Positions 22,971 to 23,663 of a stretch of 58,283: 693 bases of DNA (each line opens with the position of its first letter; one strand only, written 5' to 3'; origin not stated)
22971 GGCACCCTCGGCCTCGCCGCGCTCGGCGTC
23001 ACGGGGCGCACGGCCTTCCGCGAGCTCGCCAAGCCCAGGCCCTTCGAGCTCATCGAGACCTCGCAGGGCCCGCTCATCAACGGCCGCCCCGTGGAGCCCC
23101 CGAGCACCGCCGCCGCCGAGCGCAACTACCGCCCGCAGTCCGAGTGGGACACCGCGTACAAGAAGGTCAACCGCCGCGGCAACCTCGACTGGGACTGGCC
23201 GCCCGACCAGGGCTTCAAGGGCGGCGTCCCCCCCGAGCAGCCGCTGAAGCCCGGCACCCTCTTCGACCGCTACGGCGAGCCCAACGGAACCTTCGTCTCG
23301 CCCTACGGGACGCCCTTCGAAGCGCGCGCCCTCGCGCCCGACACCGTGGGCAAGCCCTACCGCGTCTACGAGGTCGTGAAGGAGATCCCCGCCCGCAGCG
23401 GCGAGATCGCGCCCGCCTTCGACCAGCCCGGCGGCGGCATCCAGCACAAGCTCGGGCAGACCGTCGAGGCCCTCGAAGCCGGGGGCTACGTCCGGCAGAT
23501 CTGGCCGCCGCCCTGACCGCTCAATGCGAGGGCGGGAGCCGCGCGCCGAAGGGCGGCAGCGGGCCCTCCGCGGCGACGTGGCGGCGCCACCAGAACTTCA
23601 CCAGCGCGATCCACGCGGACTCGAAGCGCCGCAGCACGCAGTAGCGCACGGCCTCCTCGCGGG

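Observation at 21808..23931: Orphan T6SS module: Eag chaperone plus class-II-like prePAAR effector with a TNT NAD+-glycohydrolase domain, and a convergent candidate immunity gene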

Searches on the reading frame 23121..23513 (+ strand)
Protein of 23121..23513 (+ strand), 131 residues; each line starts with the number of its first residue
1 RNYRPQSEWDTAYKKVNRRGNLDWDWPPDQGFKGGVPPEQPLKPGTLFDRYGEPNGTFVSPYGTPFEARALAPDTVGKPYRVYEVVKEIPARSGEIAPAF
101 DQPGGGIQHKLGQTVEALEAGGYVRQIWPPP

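Call 53: search_solved_structures(query=window:23121-23513:+, max_evalue=10, show_alignments=5)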
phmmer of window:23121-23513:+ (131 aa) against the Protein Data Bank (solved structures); distinct sequences matched with E-value up to 10: 5.
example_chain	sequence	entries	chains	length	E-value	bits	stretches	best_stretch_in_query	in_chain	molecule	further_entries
8r17_A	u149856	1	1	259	6.8e-16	61.9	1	15-126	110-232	Conidial surface nicotinamide adenine dinucleotide glycohydrolase,Conidial surface nicotin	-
6yge_B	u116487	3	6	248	4.3e-11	46.3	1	24-127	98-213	AfNADase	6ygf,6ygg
8pmr_A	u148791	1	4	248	4.3e-11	46.3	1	24-127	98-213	Conidial surface nicotinamide adenine dinucleotide glycohydrolase nadA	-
8pms_A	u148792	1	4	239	6e-11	45.8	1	24-127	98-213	Conidial surface nicotinamide adenine dinucleotide glycohydrolase nadA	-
8r15_A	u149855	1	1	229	9.1e-11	45.2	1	20-115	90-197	TNT domain-containing protein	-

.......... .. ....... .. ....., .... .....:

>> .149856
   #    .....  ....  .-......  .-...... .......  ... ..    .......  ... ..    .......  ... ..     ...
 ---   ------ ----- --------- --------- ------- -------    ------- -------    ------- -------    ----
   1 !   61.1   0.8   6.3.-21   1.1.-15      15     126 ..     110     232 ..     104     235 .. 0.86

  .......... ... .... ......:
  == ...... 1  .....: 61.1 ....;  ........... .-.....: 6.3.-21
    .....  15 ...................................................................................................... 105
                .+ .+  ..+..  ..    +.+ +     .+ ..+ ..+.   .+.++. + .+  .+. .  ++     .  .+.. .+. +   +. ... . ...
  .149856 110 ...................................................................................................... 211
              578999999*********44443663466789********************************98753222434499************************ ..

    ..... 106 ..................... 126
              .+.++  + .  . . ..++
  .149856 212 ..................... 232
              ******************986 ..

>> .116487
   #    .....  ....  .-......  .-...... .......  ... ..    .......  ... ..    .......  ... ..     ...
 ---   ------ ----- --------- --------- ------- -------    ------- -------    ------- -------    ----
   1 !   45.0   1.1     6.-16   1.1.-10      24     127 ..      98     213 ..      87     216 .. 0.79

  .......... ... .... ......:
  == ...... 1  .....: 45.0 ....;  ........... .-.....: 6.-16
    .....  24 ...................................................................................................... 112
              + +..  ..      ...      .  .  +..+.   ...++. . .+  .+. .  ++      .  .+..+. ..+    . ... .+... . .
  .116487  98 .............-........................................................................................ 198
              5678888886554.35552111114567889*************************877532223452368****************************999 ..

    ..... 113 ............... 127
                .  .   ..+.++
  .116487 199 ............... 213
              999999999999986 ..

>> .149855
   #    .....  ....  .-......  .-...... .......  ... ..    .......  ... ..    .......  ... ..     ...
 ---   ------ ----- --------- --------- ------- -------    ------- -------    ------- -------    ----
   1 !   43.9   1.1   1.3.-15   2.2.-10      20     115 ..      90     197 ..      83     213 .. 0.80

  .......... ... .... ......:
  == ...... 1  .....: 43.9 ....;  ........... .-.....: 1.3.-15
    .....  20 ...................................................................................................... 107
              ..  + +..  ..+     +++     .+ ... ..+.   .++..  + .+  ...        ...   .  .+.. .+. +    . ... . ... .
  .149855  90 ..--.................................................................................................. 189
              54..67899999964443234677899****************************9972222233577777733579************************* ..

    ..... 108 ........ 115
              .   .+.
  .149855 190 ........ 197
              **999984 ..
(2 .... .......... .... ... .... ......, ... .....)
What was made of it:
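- On TNT / Ntox40 NAD+ glycohydrolase domain (PF14021): E 6.8e-16 to the fungal NADase 8r17_A (call 53).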

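Call 83: search_dna_similar(query=window:23121-23513:+, collection=plasmids, mode=protein, max_evalue=0.00001, max_rows=30)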
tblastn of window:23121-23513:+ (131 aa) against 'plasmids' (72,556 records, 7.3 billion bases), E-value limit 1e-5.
Records with a match: 28; places in all: 30; records where one place covers at least 80% of the query: 9.
Best place of each record, by identity: <60% 28.
By first word of the organism name: Campylobacter 9; Pantoea 5; Kitasatospora 2; Tritonibacter 1; Caballeronia 1; Bacillus 1; Pseudoroseomonas 1; Nonomuraea 1; Agrobacterium 1; Thioclava 1; and 5 more.
By predicted mobility (MOB-suite, as given by PLSDB): non-mobilizable 23; conjugative 3; mobilizable 2.
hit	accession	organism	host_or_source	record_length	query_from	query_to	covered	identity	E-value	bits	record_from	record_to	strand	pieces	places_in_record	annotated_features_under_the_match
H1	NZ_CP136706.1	Tritonibacter scottomollicae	Macrocystis pyrifera gametophyte,Whole ...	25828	16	128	86%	43.1%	3e-18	86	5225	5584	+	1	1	none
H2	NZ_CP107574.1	Pantoea dispersa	Spermacoce stricta,Pure ...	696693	7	108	78%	47.2%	3e-19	89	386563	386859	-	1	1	hemagglutinin repeat-containing protein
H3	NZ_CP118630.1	Pantoea dispersa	Pure isolate,soil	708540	7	108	78%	47.2%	3e-19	89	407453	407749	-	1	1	hemagglutinin repeat-containing protein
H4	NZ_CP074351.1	Pantoea dispersa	tissue sample,leaves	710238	7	108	78%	47.2%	3e-19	89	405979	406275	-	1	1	hemagglutinin repeat-containing protein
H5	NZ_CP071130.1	Caballeronia sp. M1242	Homo sapiens,ETA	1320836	26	126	77%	47.6%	9e-16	79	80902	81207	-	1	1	none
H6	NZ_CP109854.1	Pantoea dispersa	Bidens alba,Pure isolate,rhizosphere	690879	7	108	78%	47.1%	3e-17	83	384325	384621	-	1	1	VENN motif pre-toxin domain-containing protein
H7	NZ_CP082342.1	Pantoea dispersa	Canis lupus familiaris,Skin swab,Paw ...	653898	18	108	69%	49.5%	7e-20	91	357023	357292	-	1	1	hemagglutinin repeat-containing protein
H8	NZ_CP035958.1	Bacillus mycoides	cell culture,soil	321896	26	129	79%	42.7%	8e-18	85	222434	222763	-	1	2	TNT domain-containing protein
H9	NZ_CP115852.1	Pseudoroseomonas cervicalis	-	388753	6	122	89%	37.7%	5e-9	60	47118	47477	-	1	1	glycohydrolase toxin TNT-related protein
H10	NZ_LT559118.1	Nonomuraea gerenzanensis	-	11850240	23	127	80%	38.5%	1e-11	67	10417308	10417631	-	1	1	none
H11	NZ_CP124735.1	Agrobacterium larrymoorei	-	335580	26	127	78%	38.2%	2e-14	75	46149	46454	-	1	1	glycohydrolase toxin TNT-related protein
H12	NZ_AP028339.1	Campylobacter coli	Homo sapiens,feces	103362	3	127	95%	29.6%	6e-9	59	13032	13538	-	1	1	TNT domain-containing protein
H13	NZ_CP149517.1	Thioclava sp. GXIMD4215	pure culture,mangrove soil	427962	26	129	79%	34.9%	8e-13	71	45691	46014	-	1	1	glycohydrolase toxin TNT-related protein | hypothetical protein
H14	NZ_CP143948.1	Agathobacter rectalis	Homo sapiens,cell culture,fecal sample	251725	26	127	78%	34.3%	1e-11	67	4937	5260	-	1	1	glycohydrolase toxin TNT-related protein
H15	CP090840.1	Streptomyces viridifaciens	Whole organism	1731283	11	109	76%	35.0%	3e-9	60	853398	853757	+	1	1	TNT domain-containing protein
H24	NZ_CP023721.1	Rhodococcus sp. H-CA8f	Sediment,marine sediment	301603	24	130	82%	29.4%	2e-7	55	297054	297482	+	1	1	TNT domain-containing protein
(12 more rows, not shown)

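Call 85: get_annotated_region(hit=H8, flank=2500)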
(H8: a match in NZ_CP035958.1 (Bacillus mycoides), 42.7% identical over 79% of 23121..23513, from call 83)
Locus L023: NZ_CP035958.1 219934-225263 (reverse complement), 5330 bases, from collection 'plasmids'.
description: Bacillus mycoides strain BPN03/1 plasmid p322
organism: Bacillus mycoides (NCBI taxid 1405)
taxonomy: Bacteria; Bacillota; Bacilli; Bacillales; Bacillaceae; Bacillus; Bacillus mycoides
host: -; source: cell culture,soil; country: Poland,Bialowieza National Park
typing (MOB-suite, as given by PLSDB): mobilizable; relaxase MOBP
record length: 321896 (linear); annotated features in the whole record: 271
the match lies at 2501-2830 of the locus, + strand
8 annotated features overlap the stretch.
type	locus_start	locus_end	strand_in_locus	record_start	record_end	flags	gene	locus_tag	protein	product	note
CDS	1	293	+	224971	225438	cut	-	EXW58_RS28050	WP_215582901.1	DUF2004 domain-containing protein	-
CDS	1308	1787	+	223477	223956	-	-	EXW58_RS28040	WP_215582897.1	antitoxin YezG family protein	-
CDS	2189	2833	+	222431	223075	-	-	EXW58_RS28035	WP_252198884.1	TNT domain-containing protein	-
CDS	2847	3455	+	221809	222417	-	-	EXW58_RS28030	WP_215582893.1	hypothetical protein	-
CDS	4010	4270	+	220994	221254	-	-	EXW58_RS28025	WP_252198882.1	hypothetical protein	-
CDS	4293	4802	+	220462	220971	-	-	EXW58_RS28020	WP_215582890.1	ankyrin repeat domain-containing protein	-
CDS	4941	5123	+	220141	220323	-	-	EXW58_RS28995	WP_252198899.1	hypothetical protein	-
CDS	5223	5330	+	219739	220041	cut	-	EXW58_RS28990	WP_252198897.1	DNA/RNA non-specific endonuclease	-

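Call 86: get_annotated_region(hit=H11, flank=3000)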
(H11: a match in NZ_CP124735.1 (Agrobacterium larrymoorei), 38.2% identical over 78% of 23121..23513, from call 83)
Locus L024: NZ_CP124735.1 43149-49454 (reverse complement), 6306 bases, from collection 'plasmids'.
description: Agrobacterium larrymoorei strain CFBP5477 plasmid pAlCFBP5477, complete sequence
organism: Agrobacterium larrymoorei (NCBI taxid 160699)
taxonomy: Bacteria; Pseudomonadota; Alphaproteobacteria; Hyphomicrobiales; Rhizobiaceae; Agrobacterium; Agrobacterium larrymoorei
host: -; source: -; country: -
typing (MOB-suite, as given by PLSDB): non-mobilizable
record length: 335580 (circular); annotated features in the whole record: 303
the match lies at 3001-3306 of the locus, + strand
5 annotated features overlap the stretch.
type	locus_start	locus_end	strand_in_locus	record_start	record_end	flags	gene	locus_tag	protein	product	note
CDS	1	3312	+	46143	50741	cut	-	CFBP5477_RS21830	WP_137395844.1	glycohydrolase toxin TNT-related protein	-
CDS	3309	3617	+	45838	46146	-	-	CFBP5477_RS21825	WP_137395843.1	hypothetical protein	-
CDS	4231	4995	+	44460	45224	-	-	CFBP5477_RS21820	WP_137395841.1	ADP-ribosylglycohydrolase family protein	-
CDS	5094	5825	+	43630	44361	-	-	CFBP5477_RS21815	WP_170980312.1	RHS repeat-associated core domain-containing protein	-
CDS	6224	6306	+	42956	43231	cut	-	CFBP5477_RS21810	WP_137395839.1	hypothetical protein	-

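Call 87: get_annotated_region(hit=H24, flank=2500)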
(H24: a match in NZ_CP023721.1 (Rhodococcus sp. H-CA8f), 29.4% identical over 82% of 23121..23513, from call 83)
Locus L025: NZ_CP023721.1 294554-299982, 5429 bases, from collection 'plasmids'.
description: Rhodococcus sp. H-CA8f plasmid unnamed, complete sequence
organism: Rhodococcus sp. H-CA8f (NCBI taxid 1727214)
taxonomy: Bacteria; Actinomycetota; Actinomycetes; Mycobacteriales; Nocardiaceae; Rhodococcus; Rhodococcus sp. H-CA8f
host: -; source: Sediment,marine sediment; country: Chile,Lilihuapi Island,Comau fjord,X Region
typing (MOB-suite, as given by PLSDB): non-mobilizable
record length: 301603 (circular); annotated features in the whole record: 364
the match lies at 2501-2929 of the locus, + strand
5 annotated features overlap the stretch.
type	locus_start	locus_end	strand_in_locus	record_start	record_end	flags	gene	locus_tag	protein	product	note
CDS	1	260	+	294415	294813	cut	-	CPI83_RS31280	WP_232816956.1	hypothetical protein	-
CDS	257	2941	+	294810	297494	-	-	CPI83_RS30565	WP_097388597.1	TNT domain-containing protein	-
CDS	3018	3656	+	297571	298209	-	-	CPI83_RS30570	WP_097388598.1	hypothetical protein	-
CDS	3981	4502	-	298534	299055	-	-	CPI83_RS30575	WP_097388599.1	hypothetical protein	-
CDS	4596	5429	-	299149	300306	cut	-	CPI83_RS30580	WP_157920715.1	hypothetical protein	-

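Call 88: search_protein_families(library=pfam, proteins=[L023:2847-3455:+, L024:3309-3617:+, L025:3018-3656:+], max_evalue=0.1)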
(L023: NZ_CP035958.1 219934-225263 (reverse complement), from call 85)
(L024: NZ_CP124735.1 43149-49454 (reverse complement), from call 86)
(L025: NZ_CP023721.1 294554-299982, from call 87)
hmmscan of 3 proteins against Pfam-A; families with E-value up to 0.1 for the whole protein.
L023:2847-3455:+ (202 aa): 0 families

L024:3309-3617:+ (102 aa): 2 families
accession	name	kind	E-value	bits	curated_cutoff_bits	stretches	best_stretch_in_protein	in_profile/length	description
PF15590.11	Imm27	-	0.055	13.8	27.3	1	53-79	33-59/67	Immunity protein 27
PF17890.6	WW_like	-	0.058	13.8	37.8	0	16-40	1-23/53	Peptidoglycan hydrolase LytB WW-like domain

L025:3018-3656:+ (212 aa): 1 family
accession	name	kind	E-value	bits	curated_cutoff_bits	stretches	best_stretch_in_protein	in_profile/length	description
PF11548.13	Receptor_IA-2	-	0.03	14.8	29.7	1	162-200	10-48/89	Protein-tyrosine phosphatase receptor IA-2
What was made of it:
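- Tried and rejected: Genes downstream of other TNT toxins (Bacillus, Agrobacterium, Rhodococcus, Enterobacter) are unrelated to the family and have no Pfam hit (calls 85-88).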

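Call 89: search_dna_similar(query=window:23121-23513:+, collection=phages, mode=protein, max_evalue=0.001, max_rows=15)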
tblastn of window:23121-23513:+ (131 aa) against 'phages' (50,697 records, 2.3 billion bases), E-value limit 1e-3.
Records with a match: 9; places in all: 9; records where one place covers at least 80% of the query: 0.
Best place of each record, by identity: <60% 9.
By first word of the organism name: Mycobacterium 7; Listeria 2.
By host as written in the record: Listeria monocytogenes 2; Mycobacterium abscessus strain BWH-C 2; Mycobacterium abscessus GD05 1; Mycobacterium abscessus GD21 1; Mycobacterium abscessus T46 1; Mycobacterium abscessus GD24 1; Mycobacterium abscessus GD58 1.
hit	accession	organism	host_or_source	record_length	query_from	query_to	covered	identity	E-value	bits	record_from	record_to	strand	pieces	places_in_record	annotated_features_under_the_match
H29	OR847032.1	Listeria phage LM 4-11-1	Listeria monocytogenes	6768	25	108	64%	46.4%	3e-13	70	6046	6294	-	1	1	record has no annotation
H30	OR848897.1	Listeria phage LM 4-14-1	Listeria monocytogenes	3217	25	108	64%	46.4%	5e-13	70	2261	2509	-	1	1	record has no annotation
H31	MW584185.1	Mycobacterium phage prophiGD05-3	Mycobacterium abscessus GD05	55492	26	88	48%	49.2%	5e-8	56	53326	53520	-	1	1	75: polymorphic toxin protein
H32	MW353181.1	Mycobacterium phage phiT46-1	Mycobacterium abscessus strain BWH-C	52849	26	86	47%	41.9%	6e-5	47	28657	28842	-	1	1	34: polymorphic toxin protein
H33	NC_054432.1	Mycobacterium phage phiT46-1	Mycobacterium abscessus strain BWH-C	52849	26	86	47%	41.9%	6e-5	47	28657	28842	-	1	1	34: glycohydrolase toxin TNT-related protein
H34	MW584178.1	Mycobacterium phage prophiGD21-3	Mycobacterium abscessus GD21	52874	26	86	47%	41.9%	6e-5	47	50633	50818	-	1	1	78: polymorphic toxin protein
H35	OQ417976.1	Mycobacterium phage prophiT46-1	Mycobacterium abscessus T46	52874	26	86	47%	41.9%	6e-5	47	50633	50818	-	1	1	77: polymorphic toxin protein with WXG100 motif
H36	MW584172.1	Mycobacterium phage prophiGD24-2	Mycobacterium abscessus GD24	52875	26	86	47%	41.9%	6e-5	47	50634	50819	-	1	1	79: polymorphic toxin protein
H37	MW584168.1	Mycobacterium phage prophi58-1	Mycobacterium abscessus GD58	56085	26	86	47%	41.9%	6e-5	47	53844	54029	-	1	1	82: polymorphic toxin protein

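Call 90: get_annotated_region(hit=H33, flank=2500)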
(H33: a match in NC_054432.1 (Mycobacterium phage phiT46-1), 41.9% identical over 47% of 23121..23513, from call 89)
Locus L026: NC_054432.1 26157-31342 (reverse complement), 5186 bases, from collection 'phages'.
description: Mycobacterium phage phiT46-1, complete genome.
organism: Mycobacterium phage phiT46-1 (NCBI taxid 2775045)
taxonomy: Viruses; Duplodnaviria; Heunggongvirae; Uroviricota; Caudoviricetes; Mycoabscvirus; Mycoabscvirus phiT46-1
host: Mycobacterium abscessus strain BWH-C; source: -; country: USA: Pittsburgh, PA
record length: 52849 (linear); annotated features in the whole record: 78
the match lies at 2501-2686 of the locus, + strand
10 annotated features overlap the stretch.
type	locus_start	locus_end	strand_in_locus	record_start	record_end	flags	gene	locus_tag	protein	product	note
CDS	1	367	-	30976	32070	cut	36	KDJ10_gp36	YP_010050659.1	integrase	-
CDS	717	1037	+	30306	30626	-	35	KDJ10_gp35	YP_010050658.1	ESAT6-like protein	-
CDS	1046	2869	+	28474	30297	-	34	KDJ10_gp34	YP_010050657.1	glycohydrolase toxin TNT-related protein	-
CDS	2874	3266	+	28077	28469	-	33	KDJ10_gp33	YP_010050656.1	immunity 63 family protein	Imm63, immunity protein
CDS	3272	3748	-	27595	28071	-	32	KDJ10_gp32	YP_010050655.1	hypothetical protein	-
CDS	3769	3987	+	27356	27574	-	31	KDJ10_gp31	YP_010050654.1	hypothetical protein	-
CDS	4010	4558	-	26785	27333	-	30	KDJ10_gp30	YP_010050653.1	tail protein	-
CDS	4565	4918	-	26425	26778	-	29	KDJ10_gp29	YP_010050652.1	hypothetical protein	-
CDS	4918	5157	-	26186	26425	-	28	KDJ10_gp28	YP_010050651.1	holin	-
CDS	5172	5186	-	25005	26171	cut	27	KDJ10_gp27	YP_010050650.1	lysin B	-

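Call 91: get_annotated_region(hit=H31, flank=2500)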
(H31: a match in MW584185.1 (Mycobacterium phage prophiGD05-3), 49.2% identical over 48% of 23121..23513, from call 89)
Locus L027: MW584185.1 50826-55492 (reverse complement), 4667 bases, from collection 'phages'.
description: Mycobacterium phage prophiGD05-3, complete genome.
organism: Mycobacterium phage prophiGD05-3 (NCBI taxid 2813233)
taxonomy: Viruses; Duplodnaviria; Heunggongvirae; Uroviricota; Caudoviricetes
host: Mycobacterium abscessus GD05; source: -; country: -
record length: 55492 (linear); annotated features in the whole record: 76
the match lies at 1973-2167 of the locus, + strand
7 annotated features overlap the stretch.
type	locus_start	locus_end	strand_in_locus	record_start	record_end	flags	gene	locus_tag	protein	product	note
CDS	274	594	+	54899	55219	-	76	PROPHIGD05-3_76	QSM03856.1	WXG motif protein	-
CDS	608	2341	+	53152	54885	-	75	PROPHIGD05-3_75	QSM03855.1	polymorphic toxin protein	polymorphic toxin protein, WXG protein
CDS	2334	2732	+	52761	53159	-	74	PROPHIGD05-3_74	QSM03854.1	polymorphic toxin immunity protein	-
CDS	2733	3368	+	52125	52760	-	73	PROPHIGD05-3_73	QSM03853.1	hypothetical protein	-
CDS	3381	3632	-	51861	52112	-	72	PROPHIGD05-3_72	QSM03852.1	membrane protein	-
CDS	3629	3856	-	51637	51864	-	71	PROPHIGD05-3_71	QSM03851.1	membrane protein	-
CDS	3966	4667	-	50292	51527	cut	70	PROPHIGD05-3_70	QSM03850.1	lysin B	-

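Call 94: search_dna_similar(query=L026:2874-3266:+, collection=plasmids, mode=protein, max_evalue=0.001, max_rows=40, rows=spread)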
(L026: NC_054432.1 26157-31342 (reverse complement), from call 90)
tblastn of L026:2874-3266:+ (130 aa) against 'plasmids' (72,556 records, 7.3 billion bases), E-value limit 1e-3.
Records with a match: 2; places in all: 2; records where one place covers at least 80% of the query: 2.
Best place of each record, by identity: <60% 2.
By first word of the organism name: Mycobacterium 2.
By predicted mobility (MOB-suite, as given by PLSDB): non-mobilizable 2.
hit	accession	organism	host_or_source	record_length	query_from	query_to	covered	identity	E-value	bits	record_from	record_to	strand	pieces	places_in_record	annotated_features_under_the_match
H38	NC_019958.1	Mycobacterium sp. JS623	-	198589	2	130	99%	53.4%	2e-37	141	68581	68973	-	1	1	hypothetical protein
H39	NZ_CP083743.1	Mycobacterium ulcerans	Cynoglossus semilaevis,whole ...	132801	2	105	80%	37.5%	6e-12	68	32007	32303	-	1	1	none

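Call 95: get_annotated_region(hit=H38, flank=1500)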
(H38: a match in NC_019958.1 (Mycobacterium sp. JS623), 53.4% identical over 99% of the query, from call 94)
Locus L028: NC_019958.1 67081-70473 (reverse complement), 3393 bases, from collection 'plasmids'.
description: Mycobacterium sp. JS623 plasmid pMYCSM02, complete sequence
organism: Mycobacterium sp. JS623 (NCBI taxid 212767)
taxonomy: Bacteria; Actinomycetota; Actinomycetes; Mycobacteriales; Mycobacteriaceae; Mycobacterium; Mycobacterium sp. JS623
host: -; source: -; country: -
typing (MOB-suite, as given by PLSDB): non-mobilizable; replicon rep_cluster_248
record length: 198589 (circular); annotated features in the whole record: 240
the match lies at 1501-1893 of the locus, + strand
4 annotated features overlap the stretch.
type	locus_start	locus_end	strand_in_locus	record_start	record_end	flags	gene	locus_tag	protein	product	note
CDS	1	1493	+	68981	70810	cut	-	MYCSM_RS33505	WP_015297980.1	TNT domain-containing protein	-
CDS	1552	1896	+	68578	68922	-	-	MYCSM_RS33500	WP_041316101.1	hypothetical protein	-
CDS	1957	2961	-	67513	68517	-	-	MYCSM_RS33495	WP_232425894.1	RNA ligase family protein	-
CDS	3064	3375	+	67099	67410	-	-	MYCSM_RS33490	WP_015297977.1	PE domain-containing protein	-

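Call 96: get_annotated_region(hit=H39, flank=1500)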
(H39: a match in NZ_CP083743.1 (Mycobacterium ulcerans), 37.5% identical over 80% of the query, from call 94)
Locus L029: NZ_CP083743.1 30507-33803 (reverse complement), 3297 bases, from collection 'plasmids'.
description: Mycobacterium ulcerans strain BS123 plasmid unnamed2, complete sequence
organism: Mycobacterium ulcerans (NCBI taxid 1809)
taxonomy: Bacteria; Actinomycetota; Actinomycetes; Mycobacteriales; Mycobacteriaceae; Mycobacterium; Mycobacterium ulcerans
host: -; source: Cynoglossus semilaevis,whole organism,spleen; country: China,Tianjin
typing (MOB-suite, as given by PLSDB): non-mobilizable
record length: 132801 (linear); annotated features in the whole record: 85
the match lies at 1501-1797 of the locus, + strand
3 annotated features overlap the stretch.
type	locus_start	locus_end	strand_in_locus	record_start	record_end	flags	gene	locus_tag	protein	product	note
CDS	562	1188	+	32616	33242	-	-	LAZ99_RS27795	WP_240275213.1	sensor domain-containing protein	-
CDS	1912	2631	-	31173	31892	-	-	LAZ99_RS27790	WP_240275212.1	hypothetical protein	-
CDS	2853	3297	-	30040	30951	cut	-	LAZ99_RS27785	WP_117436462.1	hypothetical protein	-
